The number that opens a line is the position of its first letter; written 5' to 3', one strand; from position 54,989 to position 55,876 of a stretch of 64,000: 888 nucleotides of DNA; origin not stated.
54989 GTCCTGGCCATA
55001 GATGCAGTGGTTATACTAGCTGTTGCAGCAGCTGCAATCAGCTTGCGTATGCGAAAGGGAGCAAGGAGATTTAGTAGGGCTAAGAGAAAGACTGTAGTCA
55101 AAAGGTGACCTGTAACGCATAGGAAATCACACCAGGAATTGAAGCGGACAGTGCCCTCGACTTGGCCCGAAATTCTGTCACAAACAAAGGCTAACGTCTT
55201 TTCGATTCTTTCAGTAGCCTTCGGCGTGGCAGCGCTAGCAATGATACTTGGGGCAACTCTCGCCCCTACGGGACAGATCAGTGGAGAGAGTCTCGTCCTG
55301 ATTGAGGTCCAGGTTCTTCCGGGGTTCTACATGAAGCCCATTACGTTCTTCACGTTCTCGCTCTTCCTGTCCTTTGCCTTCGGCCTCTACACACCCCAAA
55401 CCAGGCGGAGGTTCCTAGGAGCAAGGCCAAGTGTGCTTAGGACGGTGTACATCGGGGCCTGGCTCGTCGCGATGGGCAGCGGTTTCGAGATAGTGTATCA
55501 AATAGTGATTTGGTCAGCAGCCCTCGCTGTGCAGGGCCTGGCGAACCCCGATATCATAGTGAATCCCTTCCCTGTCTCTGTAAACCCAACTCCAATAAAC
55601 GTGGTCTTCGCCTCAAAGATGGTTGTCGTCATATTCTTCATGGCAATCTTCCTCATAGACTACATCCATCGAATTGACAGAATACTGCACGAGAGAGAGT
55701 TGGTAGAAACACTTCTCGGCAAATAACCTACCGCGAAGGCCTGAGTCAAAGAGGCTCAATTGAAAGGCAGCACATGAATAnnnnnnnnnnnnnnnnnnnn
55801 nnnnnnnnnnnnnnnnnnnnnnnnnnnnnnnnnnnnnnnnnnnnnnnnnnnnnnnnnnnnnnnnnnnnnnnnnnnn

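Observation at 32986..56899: Cell-surface island: two archaeosortase homologs, PEF-CTERM cargo, two KaiC-like ATPases and GT-C glycosyltransferase candidates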

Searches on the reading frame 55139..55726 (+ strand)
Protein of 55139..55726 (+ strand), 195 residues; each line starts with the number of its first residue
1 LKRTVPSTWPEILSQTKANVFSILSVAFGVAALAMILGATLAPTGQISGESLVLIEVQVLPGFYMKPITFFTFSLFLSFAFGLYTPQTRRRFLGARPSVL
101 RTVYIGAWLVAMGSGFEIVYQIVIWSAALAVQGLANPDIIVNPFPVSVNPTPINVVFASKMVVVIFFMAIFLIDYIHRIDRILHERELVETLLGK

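Call 6: search_protein_families(library=ncbifam, proteins=[window:55139-55726:+], max_evalue=0.01)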
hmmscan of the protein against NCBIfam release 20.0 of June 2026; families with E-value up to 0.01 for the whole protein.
window:55139-55726:+ (195 aa): 0 families

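Call 12: search_protein_families(library=pfam, proteins=[window:55139-55726:+], max_evalue=0.01)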
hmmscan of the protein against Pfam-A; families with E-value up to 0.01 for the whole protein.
window:55139-55726:+ (195 aa): 0 families

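Call 45: search_protein_families(library=pfam, proteins=[window:55139-55726:+], max_evalue=10)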
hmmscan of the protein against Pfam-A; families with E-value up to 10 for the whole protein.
window:55139-55726:+ (195 aa): 1 family
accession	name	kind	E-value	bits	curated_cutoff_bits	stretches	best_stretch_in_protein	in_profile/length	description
PF07465.18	PsaM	-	0.19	11.9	21.1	1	18-42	4-28/29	Photosystem I protein M (PsaM)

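Call 86: search_solved_structures(query=A4, max_evalue=10)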
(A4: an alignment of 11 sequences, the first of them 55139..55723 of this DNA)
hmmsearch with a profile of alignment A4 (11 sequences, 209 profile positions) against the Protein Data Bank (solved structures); distinct sequences matched with E-value up to 10: 0.
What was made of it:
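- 55139..55726 (+): Small polytopic membrane protein (195 aa), always directly upstream of sortase 2; contains the invariant internal stretch LPGF[YF]MKP + TM helix + RRR. No Pfam or PDB hit (calls 45, 86).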
